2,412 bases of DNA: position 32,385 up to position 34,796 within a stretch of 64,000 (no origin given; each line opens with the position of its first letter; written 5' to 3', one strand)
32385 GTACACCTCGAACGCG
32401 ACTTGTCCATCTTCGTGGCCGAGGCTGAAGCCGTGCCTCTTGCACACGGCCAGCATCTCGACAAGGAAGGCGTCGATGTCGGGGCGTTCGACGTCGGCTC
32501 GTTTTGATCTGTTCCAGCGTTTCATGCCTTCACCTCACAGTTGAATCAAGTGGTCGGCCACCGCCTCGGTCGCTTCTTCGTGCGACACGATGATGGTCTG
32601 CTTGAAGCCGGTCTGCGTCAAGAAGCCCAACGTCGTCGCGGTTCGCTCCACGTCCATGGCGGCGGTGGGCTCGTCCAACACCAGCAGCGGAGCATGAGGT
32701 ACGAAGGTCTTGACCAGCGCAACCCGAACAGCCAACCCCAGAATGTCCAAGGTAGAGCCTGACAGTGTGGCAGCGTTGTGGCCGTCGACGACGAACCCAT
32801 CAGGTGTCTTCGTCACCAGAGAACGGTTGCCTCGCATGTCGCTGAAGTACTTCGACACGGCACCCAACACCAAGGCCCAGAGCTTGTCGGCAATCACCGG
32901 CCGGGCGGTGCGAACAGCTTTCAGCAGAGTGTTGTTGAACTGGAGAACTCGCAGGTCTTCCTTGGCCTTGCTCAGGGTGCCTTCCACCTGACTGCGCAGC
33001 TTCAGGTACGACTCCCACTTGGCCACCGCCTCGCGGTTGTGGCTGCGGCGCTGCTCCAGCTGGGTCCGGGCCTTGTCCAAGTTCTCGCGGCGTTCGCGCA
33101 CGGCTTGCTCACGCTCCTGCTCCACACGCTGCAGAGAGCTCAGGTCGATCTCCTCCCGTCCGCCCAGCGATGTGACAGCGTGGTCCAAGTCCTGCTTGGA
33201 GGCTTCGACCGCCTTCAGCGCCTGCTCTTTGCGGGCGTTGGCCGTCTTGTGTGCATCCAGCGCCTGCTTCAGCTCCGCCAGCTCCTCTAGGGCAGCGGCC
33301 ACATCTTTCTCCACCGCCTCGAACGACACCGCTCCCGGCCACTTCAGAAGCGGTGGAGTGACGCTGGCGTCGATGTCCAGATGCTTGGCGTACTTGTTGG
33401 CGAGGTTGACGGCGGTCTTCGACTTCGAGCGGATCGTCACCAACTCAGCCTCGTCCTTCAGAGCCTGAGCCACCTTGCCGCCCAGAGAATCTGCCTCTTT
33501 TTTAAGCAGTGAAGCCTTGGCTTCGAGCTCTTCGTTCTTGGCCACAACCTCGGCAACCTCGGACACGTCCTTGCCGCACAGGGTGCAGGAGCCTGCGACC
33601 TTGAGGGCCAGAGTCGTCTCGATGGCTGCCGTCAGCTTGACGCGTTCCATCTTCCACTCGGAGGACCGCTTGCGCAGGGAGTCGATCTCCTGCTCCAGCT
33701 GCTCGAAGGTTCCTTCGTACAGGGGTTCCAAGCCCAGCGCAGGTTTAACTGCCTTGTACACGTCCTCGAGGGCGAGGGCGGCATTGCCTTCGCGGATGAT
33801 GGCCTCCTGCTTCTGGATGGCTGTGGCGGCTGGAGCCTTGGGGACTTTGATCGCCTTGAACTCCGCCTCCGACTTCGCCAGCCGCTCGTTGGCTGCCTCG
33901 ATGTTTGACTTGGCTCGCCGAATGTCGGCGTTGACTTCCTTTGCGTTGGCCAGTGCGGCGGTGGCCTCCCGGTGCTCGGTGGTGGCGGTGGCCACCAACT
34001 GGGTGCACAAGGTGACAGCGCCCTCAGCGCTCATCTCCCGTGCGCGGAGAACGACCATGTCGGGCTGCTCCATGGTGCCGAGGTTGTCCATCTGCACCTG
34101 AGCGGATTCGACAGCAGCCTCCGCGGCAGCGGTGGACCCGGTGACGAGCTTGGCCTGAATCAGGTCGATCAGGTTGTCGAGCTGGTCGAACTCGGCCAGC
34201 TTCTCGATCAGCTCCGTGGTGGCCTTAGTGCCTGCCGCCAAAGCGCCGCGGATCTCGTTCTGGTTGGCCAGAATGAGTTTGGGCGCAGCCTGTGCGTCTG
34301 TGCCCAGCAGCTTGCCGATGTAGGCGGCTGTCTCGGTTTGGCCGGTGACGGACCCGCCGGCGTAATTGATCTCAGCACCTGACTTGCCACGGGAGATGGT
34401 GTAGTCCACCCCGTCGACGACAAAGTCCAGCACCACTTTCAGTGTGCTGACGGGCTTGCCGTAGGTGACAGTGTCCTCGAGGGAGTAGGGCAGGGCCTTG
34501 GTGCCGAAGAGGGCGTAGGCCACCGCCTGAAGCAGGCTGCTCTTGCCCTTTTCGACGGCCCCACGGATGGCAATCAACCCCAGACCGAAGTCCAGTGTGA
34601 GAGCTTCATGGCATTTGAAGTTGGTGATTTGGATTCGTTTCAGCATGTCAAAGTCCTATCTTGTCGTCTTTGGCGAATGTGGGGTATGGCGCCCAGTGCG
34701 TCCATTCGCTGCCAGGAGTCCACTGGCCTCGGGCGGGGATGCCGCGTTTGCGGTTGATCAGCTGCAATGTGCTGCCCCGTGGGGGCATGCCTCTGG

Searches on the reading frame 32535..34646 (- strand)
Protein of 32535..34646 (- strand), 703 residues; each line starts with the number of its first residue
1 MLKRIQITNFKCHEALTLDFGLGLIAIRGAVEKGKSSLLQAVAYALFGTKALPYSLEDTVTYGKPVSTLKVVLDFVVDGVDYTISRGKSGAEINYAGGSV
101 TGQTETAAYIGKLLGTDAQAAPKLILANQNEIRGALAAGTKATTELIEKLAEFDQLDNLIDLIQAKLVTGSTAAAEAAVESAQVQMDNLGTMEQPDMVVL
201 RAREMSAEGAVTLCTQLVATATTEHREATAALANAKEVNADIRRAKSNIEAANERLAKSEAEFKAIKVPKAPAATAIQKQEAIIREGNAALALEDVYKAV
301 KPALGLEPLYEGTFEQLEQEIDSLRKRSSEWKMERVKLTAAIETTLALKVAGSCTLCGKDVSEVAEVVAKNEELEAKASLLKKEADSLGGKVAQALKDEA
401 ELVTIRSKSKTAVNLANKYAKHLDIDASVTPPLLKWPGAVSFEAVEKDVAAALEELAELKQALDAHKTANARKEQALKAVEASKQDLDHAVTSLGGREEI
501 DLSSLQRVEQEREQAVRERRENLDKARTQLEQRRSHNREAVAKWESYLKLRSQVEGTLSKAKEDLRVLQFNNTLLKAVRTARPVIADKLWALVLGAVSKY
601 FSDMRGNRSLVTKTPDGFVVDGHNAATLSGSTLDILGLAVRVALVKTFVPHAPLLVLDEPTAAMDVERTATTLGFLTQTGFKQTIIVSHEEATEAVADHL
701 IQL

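Call 20: search_protein_families(library=phrogs, proteins=[window:32535-34646:-], max_evalue=0.00001)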
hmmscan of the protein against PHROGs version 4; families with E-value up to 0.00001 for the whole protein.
window:32535-34646:- (703 aa): 3 families
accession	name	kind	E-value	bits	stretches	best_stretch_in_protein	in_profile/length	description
phrog_77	-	DNA, RNA and nucleotide metabolism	1.1e-31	111.2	1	2-694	298-934/967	SbcC-like subunit of palindrome specific endonuclease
phrog_28217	-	DNA, RNA and nucleotide metabolism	5.1e-18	65.9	2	443-702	525-803/806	DNA repair exonuclease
phrog_1499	-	unknown function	1.6e-13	51.7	1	3-403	6-326/427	-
